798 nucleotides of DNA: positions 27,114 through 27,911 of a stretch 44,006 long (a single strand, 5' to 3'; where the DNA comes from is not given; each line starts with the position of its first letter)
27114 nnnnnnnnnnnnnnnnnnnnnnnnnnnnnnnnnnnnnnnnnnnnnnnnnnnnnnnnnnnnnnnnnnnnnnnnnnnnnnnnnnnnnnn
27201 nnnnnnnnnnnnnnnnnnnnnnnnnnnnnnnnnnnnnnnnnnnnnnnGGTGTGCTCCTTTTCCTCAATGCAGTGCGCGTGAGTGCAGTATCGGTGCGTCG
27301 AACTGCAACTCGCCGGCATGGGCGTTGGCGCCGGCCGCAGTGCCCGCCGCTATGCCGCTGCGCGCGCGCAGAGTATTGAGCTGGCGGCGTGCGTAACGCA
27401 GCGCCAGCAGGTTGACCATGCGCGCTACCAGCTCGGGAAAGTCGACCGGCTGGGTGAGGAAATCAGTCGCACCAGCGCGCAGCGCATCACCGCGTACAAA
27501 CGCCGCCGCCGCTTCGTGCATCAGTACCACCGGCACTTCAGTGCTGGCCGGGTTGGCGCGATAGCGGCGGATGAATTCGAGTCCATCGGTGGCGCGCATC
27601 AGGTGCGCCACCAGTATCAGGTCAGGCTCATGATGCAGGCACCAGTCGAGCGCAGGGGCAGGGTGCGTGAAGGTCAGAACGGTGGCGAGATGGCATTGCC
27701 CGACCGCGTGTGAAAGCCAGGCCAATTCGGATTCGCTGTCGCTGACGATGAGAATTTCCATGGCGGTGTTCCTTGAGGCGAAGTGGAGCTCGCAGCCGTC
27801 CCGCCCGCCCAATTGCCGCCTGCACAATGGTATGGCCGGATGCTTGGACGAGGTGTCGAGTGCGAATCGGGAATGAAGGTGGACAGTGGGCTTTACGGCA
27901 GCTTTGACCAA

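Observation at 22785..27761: Three-gene cassette: pseudo-receiver -> sensor-less hybrid kinase -> REC-PAS-GGDEF-EAL, abutting the flagellar operon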

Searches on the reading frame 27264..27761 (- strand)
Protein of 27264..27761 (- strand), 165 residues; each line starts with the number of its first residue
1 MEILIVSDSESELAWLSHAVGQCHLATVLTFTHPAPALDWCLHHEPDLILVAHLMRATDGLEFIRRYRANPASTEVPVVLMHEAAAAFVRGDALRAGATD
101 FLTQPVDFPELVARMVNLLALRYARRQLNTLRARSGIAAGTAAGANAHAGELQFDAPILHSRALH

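Call 3: search_protein_families(library=pfam, proteins=[window:27264-27761:-], max_evalue=0.01)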
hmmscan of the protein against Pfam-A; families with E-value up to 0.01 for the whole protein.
window:27264-27761:- (165 aa): 1 family
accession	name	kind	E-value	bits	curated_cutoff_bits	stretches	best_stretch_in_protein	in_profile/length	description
PF00072.30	Response_reg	-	8.7e-14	52.1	30.2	1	3-114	1-109/111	Response regulator receiver domain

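Call 5: search_protein_families(library=ncbifam, proteins=[window:27264-27761:-], max_evalue=0.001)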
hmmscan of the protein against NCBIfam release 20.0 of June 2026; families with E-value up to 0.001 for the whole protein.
window:27264-27761:- (165 aa): 59 families (the best 25 are shown)
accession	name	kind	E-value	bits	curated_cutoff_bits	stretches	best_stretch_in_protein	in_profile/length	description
NF007135.0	PRK09581.1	equivalog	1.6e-16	60.1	474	1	2-140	4-140/457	PleD family two-component system response regulator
TIGR02154.1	PhoB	equivalog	4.5e-13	49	296.2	1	2-121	4-122/226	phosphate regulon transcriptional regulator PhoB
NF012023.0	PRK15479.1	equivalog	1.6e-10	40.9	337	1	1-120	1-117/224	transcriptional regulator TctD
NF040689.1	MtrAB_MtrA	equivalog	4.6e-10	39.2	300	1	4-120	2-114/219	MtrAB system response regulator MtrA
NF008078.0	PRK10816.1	equivalog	6.4e-10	38.9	336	1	39-120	37-117/223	two-component system response regulator PhoP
NF041733.1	resp_reg_CseB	equivalog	1.5e-09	37.6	350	1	31-128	30-122/228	two-component system response regulator CseB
NF009206.0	PRK12555.1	subfamily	2.5e-09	36.6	342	1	1-106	1-106/340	chemotaxis-specific protein-glutamate methyltransferase CheB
NF008469.0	PRK11361.1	equivalog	4e-09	35.7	714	1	2-129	6-133/461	acetoacetate metabolism transcriptional regulator AtoC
TIGR01818.1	ntrC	equivalog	7.9e-09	34.8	558.6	1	3-117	1-112/463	nitrogen regulation protein NR(I)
NF045505.1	RR_RssB_Pseudo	equivalog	1.1e-08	34.5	700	1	3-128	8-129/394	two-component system response regulator RssB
TIGR01387.1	cztR_silR_copR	subfamily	2.5e-08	33.8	279.2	1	3-121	1-116/218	heavy metal response regulator transcription factor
NF007982.1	PRK10710.1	equivalog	2.5e-08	33.8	380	1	3-129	10-130/235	envelope stress response regulator BaeR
NF007546.0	PRK10161.1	equivalog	2.8e-08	33.6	471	1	45-118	46-119/229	phosphate response regulator transcription factor PhoB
NF045944.1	ResRegRpaBCyano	equivalog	6.3e-08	32.3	330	1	28-127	24-120/229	response regulator transcription factor RpaB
NF007820.0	PRK10529.1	equivalog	7.1e-08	32.1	325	1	44-125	44-122/225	two-component system response regulator KdpE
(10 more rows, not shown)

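Call 7: find_homologous_proteins(query=window:27264-27761:-, max_evalue=0.001)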
Query window:27264-27761:- (165 aa): 30 proteins with E <= 0.001 among 375 candidates.
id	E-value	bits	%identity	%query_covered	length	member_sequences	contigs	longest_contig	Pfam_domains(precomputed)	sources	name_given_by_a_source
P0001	1.9e-96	338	93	100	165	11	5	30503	PF00072.31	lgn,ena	-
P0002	1.6e-86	306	85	100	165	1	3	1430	PF00072.31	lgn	-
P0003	3.4e-83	295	81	100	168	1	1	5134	PF00072.31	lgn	-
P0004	1.2e-76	274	79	100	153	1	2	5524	PF00072.31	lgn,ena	-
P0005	5.7e-61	223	69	100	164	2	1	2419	PF00072.31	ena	-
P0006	8.9e-58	213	72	82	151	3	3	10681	PF00072.31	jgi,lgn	jgi:putative two-component system response regulator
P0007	1.4e-57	212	66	90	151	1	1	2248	PF00072.31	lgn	-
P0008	1.2e-56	209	71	81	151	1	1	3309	PF00072.31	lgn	-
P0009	2.1e-56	208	70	82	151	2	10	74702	PF00072.31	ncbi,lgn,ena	-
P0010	2.9e-54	201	66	83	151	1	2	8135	PF00072.31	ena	-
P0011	9.8e-54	199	61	100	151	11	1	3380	PF00072.31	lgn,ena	-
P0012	4.4e-52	194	67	81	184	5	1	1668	PF00072.31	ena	-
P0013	5.8e-51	190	66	81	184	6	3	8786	PF00072.31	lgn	-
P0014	1.4e-50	189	68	78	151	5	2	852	PF00072.31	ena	-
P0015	1.1e-25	108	51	75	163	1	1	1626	PF00072.31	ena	-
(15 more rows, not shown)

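Call 9: find_encoding_contigs(protein=P0009, flank=10000, max_places=4)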
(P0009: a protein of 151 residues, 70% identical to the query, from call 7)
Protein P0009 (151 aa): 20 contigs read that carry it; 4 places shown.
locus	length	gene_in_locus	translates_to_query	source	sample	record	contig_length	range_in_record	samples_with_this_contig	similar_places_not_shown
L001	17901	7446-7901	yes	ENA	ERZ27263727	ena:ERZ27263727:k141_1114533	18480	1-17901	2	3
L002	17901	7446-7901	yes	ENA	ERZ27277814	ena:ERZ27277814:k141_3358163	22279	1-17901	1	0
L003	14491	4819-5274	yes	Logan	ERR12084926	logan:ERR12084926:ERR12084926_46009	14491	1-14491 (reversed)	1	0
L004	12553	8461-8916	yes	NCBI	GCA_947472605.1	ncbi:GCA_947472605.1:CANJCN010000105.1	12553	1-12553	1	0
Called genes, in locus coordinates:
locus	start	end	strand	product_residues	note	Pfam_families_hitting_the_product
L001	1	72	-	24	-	?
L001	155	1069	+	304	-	PF03705:CheR_N, PF01739:CheR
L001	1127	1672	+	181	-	PF03975:CheD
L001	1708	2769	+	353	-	PF00072:Response_reg, PF01339:CheB_methylest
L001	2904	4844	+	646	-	PF00072:Response_reg, PF00989:PAS (faint), PF08448:PAS_4 (faint), PF13188:PAS_8 (faint), PF13426:PAS_9 (faint), PF08447:PAS_3, PF07730:HisKA_3, PF02518:HATPase_c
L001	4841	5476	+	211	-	PF00072:Response_reg, PF00196:GerE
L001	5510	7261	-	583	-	PF00990:GGDEF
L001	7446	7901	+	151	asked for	PF00072:Response_reg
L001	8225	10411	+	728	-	PF00072:Response_reg, PF00990:GGDEF, PF00563:EAL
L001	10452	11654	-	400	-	PF00669:Flagellin_N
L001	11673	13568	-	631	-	PF00460:Flg_bb_rod (weak), PF22638:FlgK_D1, PF21158:flgK_1st_1, PF06429:Flg_bbr_C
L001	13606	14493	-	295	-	PF10135:Rod-binding, PF01832:Glucosaminidase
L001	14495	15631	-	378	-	PF02119:FlgI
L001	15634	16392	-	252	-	PF02107:FlgH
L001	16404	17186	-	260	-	PF00460:Flg_bb_rod, PF22692:LlgE_F_G_D1, PF06429:Flg_bbr_C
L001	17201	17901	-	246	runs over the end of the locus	PF00460:Flg_bb_rod, PF22692:LlgE_F_G_D1, PF06429:Flg_bbr_C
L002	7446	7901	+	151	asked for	PF00072:Response_reg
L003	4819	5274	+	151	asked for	PF00072:Response_reg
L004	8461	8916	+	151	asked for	PF00072:Response_reg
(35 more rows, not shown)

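Call 12: find_related_loci(query=A2, collection=genome_contigs, flank=10000)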
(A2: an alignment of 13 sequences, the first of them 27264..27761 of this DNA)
Query A2 (165 aa) in genome_contigs; peptide patterns used: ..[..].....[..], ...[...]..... (x = any residue, [..] = any of these).
309 stretches matched a pattern; 206 encode a relative of the query (tblastn E <= 1e-3); the best 80 are kept; 80 distinct loci.
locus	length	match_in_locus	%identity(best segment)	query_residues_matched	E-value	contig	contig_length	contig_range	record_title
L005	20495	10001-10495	100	1-165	2e-107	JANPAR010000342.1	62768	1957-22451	MAG: Burkholderiales bacterium isolate VAR_79_metabat_185 VAR_79_k141_5707995, whole genome shotgun sequence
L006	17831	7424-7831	70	1-136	7e-61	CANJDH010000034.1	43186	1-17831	MAG: Burkholderiales bacterium isolate RH-20apr16-384 genome assembly, contig: RH-20APR16-C1137, whole genome shotgun se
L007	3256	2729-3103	72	1-125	1e-58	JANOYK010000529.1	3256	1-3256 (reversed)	MAG: Burkholderiales bacterium isolate VAR_83_metabat_129 VAR_83_k141_6441634, whole genome shotgun sequence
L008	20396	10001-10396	66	1-132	2e-56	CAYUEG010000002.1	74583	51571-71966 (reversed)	MAG TPA_asm: uncultured Burkholderiales bacterium isolate binchicken_co214_156 genome assembly, contig: NODE_198_length_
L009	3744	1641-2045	56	1-135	3e-44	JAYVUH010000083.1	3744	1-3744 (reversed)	MAG: Burkholderiales bacterium isolate GL74_UP_metabinner_25_sub GL74_UP_metabinner_25_sub_82, whole genome shotgun sequ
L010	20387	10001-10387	43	1-129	2e-31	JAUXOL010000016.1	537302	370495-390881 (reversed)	MAG: Gallionella sp. isolate C10_concoct.bin.22 C10_k141_126880, whole genome shotgun sequence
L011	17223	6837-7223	41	1-129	6e-31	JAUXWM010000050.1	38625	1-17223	MAG: Gallionella sp. isolate C15_maxbin.107 C15_k141_323970, whole genome shotgun sequence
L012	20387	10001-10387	43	1-129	1e-30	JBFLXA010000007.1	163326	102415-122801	MAG: Pseudomonadota bacterium isolate MAG046 MAG046_7, whole genome shotgun sequence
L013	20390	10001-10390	41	1-130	1e-30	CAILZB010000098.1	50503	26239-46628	MAG: uncultured beta proteobacterium isolate YR2_bin-1147 genome assembly, contig: bin-1147:098/141, whole genome shotgu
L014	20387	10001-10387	42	1-129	4e-30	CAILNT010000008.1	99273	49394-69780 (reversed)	MAG: uncultured proteobacterium isolate MJ120716A_bin-0950 genome assembly, contig: bin-0950:008/132, whole genome shotg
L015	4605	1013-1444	45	1-145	7e-30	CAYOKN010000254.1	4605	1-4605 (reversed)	MAG TPA_asm: uncultured Rhodospirillaceae bacterium isolate SRP290908_co2_141 genome assembly, contig: NODE_28691_length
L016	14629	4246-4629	38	1-128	2e-29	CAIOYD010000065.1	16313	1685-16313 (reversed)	MAG: uncultured Oxalobacteraceae bacterium isolate MJ-time_bin-6643 genome assembly, contig: bin-6643:65/78, whole genom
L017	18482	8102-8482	45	2-128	1e-29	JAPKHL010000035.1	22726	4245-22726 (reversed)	MAG: Rhodocyclaceae bacterium isolate PDA_C_MAG.72 MAG.72_35, whole genome shotgun sequence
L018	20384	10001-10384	38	1-128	3e-29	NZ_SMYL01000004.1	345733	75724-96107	Sapientia aquatica strain SA-152 NODE_4_length_345733_cov_53.685231, whole genome shotgun sequence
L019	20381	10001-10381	40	2-128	5e-29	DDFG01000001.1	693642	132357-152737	MAG TPA_asm: Betaproteobacteria bacterium UBA1934 UBA1934_contig_192, whole genome shotgun sequence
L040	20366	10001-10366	41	1-122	3e-27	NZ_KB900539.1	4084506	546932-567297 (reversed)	Methyloversatilis universalis EHg5 Metunv2DRAFT_Scaffold1.1, whole genome shotgun sequence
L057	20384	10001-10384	41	1-128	1e-25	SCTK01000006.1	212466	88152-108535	MAG: Burkholderiaceae bacterium isolate FW300_bin.58 FW300_bin.58-75397, whole genome shotgun sequence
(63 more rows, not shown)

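Call 17: find_encoding_contigs(protein=P0003, flank=10000, max_places=2)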
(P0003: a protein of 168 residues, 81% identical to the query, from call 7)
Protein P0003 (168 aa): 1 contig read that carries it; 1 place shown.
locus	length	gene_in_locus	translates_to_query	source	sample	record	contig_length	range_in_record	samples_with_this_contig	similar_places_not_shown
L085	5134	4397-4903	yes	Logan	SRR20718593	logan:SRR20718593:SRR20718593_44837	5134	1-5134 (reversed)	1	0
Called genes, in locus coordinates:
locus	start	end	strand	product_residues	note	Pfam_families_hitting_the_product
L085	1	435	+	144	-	?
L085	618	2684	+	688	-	PF00989:PAS (faint), PF08448:PAS_4 (faint), PF13426:PAS_9 (faint), PF08447:PAS_3, PF07730:HisKA_3, PF02518:HATPase_c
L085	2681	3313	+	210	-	PF00072:Response_reg, PF00196:GerE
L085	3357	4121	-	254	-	PF00990:GGDEF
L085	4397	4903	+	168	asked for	PF00072:Response_reg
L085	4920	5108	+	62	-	PF00512:HisKA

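Call 18: find_encoding_contigs(protein=P0004, flank=10000, max_places=2)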
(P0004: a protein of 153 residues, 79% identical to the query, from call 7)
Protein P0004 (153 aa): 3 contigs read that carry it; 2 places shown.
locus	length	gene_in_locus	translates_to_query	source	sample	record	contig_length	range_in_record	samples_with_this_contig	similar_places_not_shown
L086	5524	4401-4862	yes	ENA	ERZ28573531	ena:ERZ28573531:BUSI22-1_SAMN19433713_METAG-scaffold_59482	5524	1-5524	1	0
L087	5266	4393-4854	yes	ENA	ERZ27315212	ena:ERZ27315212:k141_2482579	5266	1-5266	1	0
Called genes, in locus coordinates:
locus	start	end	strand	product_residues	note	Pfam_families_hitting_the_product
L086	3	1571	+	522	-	?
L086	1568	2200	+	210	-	PF00072:Response_reg, PF00196:GerE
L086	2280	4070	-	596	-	PF00990:GGDEF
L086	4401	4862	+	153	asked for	PF00072:Response_reg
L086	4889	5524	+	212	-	?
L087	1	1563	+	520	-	?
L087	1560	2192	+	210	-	PF00072:Response_reg, PF00196:GerE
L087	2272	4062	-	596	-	PF00990:GGDEF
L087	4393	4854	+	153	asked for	PF00072:Response_reg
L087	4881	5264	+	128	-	?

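Call 19: find_encoding_contigs(protein=P0010, flank=10000, max_places=2)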
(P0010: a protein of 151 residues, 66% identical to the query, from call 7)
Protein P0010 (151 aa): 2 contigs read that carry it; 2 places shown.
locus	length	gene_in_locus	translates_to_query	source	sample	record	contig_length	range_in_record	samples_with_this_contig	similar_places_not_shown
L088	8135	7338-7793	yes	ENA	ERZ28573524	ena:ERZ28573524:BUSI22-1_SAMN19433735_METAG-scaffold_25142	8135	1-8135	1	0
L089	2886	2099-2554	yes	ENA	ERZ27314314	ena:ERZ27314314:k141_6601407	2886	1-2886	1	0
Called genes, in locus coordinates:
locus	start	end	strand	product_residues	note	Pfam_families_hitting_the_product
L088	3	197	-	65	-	?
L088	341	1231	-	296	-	PF02826:2-Hacid_dh_C (weak), PF03446:NAD_binding_2, PF03807:F420_oxidored (weak), PF14833:NAD_binding_11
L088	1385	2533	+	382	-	PF04909:Amidohydro_2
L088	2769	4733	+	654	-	PF00072:Response_reg, PF13426:PAS_9 (faint), PF00989:PAS (faint), PF08448:PAS_4 (faint), PF08447:PAS_3, PF07730:HisKA_3, PF02518:HATPase_c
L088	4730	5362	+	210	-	PF00072:Response_reg, PF00196:GerE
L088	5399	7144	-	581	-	PF00990:GGDEF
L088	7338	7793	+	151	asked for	PF00072:Response_reg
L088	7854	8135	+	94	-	?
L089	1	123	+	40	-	?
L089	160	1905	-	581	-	PF00990:GGDEF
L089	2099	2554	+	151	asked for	PF00072:Response_reg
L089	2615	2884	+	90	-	?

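Call 20: find_encoding_contigs(protein=P0011, flank=10000, max_places=2)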
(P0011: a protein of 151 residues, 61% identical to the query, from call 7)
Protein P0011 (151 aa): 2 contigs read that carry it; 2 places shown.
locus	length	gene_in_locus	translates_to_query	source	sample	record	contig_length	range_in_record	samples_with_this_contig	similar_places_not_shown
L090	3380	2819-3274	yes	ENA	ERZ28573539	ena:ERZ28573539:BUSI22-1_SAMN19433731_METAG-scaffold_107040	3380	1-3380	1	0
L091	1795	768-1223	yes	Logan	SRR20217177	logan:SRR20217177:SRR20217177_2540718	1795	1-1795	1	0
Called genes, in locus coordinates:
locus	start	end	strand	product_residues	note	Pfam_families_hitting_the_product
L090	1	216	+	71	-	?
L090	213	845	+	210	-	PF00072:Response_reg, PF00196:GerE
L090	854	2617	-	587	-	PF00990:GGDEF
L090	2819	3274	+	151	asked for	PF00072:Response_reg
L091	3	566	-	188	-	?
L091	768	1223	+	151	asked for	PF00072:Response_reg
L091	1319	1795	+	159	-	?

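Call 35: search_solved_structures(query=A2, max_evalue=0.00001)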
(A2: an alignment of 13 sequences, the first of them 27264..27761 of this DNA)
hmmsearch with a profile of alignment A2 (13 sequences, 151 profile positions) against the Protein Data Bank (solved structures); distinct sequences matched with E-value up to 0.00001: 105 (the best 60 are shown).
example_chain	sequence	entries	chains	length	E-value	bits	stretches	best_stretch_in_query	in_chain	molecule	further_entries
9g85_A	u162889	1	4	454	4.9e-28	101.1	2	2-131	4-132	Response regulator PleD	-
9g86_A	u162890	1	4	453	5.1e-28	101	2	2-131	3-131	Response regulator PleD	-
2wb4_A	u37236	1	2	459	5.1e-28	101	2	2-131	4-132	DIGUANYLATE CYCLASE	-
1w25_A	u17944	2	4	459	5.3e-28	101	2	2-131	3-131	STALKED-CELL DIFFERENTIATION CONTROLLING PROTEIN | RESPONSE REGULATOR PLED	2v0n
12aw_A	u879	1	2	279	4.8e-15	58.9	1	2-142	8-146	HYBRID TWO-COMPONENT SYSTEM PROTEIN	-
2jba_A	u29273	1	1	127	6.6e-13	52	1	35-118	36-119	PHOSPHATE REGULON TRANSCRIPTIONAL REGULATORY PROTEIN PHOB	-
1zes_A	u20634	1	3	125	8.5e-13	51.6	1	35-118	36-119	Phosphate regulon transcriptional regulatory protein phoB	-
1b00_A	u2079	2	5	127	9e-13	51.5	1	35-118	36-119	PHOSPHATE REGULON TRANSCRIPTIONAL REGULATORY PROTEIN PHOB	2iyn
1ys6_A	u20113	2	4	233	9.6e-13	51.5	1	2-130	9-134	Transcriptional regulatory protein prrA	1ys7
3i5a_A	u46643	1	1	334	1.9e-12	50.5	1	33-116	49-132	Response regulator/GGDEF domain protein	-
2jb9_A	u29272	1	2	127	2e-12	50.4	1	37-118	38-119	PHOSPHATE REGULON TRANSCRIPTIONAL REGULATORY PROTEIN PHOB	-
8fk2_A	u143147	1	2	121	2.9e-12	49.9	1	2-118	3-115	Putative response regulator CovR VicR-like protein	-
2jba_B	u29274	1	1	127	3.2e-12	49.8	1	35-118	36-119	PHOSPHATE REGULON TRANSCRIPTIONAL REGULATORY PROTEIN PHOB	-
1mvo_A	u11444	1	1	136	6.2e-12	48.8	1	2-120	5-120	PhoP response regulator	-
3bre_A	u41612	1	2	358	7.1e-12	48.6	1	32-117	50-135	Probable two-component response regulator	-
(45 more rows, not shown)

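Call 62: find_related_loci(query=A2, collection=metagenome_contigs, flank=6000)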
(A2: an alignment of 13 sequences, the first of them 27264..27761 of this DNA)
Query A2 (165 aa) in metagenome_contigs; peptide patterns used: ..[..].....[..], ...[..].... (x = any residue, [..] = any of these).
290 stretches matched a pattern; 100 encode a relative of the query (tblastn E <= 1e-3); the best 80 are kept; 80 distinct loci.
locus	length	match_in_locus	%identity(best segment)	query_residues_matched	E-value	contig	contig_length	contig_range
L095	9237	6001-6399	66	1-133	1e-57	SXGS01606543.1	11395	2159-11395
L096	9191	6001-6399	66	1-133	1e-57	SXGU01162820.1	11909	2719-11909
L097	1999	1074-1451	53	1-124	3e-33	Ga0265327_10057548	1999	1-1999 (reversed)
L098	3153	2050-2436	52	1-127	2e-32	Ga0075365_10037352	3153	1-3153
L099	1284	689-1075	50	1-127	3e-32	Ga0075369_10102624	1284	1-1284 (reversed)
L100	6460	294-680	41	1-129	2e-31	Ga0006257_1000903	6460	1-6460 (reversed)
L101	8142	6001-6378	52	1-124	2e-31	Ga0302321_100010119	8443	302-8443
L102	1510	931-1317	50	1-127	1e-31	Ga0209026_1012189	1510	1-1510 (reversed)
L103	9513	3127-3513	41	1-129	2e-31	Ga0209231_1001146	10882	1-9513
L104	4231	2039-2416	52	1-124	2e-31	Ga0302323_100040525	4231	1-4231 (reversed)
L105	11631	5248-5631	42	1-128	6e-31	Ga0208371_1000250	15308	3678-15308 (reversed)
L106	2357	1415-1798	46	1-128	1e-30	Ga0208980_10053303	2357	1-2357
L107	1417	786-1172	50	1-127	9e-31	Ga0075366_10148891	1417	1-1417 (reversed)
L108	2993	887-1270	38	1-128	3e-30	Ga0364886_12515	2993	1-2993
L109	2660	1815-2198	38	1-128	5e-30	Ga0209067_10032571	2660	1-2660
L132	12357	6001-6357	48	1-117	4e-27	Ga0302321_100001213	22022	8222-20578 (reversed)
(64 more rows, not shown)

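Call 65: search_protein_families(library=pfam, proteins=[L057:10001-11086:+, L040:10001-11038:+, L132:6915-11327:+, L008:10472-11419:+], max_evalue=0.001)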
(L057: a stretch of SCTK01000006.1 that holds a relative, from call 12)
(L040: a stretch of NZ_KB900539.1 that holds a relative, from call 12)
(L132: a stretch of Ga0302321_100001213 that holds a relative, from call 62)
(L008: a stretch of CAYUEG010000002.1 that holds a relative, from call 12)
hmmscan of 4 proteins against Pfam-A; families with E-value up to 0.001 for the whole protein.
L057:10001-11086:+ (361 aa): 3 families
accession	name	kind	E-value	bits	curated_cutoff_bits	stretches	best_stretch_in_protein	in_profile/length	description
PF13487.12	HD_5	-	1.1e-34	120.1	27.2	1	163-322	9-169/170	HD domain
PF00072.30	Response_reg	-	4.3e-24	85.3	30.2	1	3-113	1-108/111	Response regulator receiver domain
PF01966.28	HD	-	4e-23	82.4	22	1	169-291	2-115/116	HD domain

L040:10001-11038:+ (345 aa): 3 families
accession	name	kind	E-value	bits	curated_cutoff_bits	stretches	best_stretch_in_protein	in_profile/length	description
PF13487.12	HD_5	-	2e-36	125.7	27.2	1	158-321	4-168/170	HD domain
PF00072.30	Response_reg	-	4.4e-24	85.2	30.2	1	3-115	1-110/111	Response regulator receiver domain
PF01966.28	HD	-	3.2e-22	79.5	22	1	169-291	2-115/116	HD domain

L132:6915-11327:+ (1470 aa): 12 families
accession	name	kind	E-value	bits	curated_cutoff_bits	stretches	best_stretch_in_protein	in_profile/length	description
PF00072.30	Response_reg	-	3.7e-47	159.5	30.2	2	1189-1306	1-109/111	Response regulator receiver domain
PF08448.16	PAS_4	-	4.1e-37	127.2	23.1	2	520-631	1-109/110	PAS fold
PF13426.13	PAS_9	-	5e-30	104.2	27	3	398-501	2-103/103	PAS domain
PF00989.32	PAS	-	1.9e-23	83.1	22.6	2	396-495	10-109/113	PAS fold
PF02518.31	HATPase_c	-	2.8e-23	82.9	26.4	1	889-1022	1-109/111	Histidine kinase-, DNA gyrase B-, and HSP90-like ATPase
PF00512.31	HisKA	-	1.1e-22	80.3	26.9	1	777-842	1-66/66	His Kinase A (phospho-acceptor) domain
PF08447.18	PAS_3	-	3.8e-22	78.8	25.6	2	667-750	3-88/89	PAS fold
PF13188.13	PAS_8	-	1.3e-16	60.3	21.8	1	514-561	1-47/65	PAS domain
PF01627.28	Hpt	-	1.1e-09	38.8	24.6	1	1382-1462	3-83/84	Hpt domain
PF14827.12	dCache_3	-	5.7e-07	29.8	25.7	1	103-244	46-197/239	Double sensory domain of two-component sensor kinase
PF17203.10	sCache_3_2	-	7.1e-05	23.3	28.4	1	83-197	18-130/140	Single cache domain 3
PF00672.30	HAMP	-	0.00018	22.2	25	1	312-359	6-52/53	HAMP domain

L008:10472-11419:+ (315 aa): 2 families
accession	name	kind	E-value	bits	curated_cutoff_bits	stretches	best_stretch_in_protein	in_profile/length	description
PF00072.30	Response_reg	-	1.8e-25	89.7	30.2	1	36-154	1-110/111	Response regulator receiver domain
PF01627.28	Hpt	-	2.4e-06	28.1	24.6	1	216-294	2-76/84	Hpt domain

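Call 74: predict_structure(alignment_id=A2)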
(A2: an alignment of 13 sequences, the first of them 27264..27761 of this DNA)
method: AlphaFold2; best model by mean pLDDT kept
length: 165 residues; sequences in the alignment: 13
mean_pLDDT: 83.9   pTM: 0.75
mean pLDDT of the five models: 83.9, 83.5, 83.4, 82.8, 82.0
residues with pLDDT >= 90: 110; 70-90: 25; 50-70: 8; < 50: 22
segments of 3 or more residues with pLDDT < 50: 144-165
pLDDT, mean of each block of 10 residues (from residue 1): 95 94 89 96 94 92 96 93 94 97 93 94 90 71 44 36 36
secondary structure, 60 per line:
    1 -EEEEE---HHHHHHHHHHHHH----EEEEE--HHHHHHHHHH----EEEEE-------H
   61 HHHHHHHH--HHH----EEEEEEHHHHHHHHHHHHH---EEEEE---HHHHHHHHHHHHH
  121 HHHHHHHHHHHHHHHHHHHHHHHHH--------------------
elements in order: E2-6 H10-22 E27-31 H34-43 E48-52 H60-68 E78-83 H84-96 E100-104 H108-145
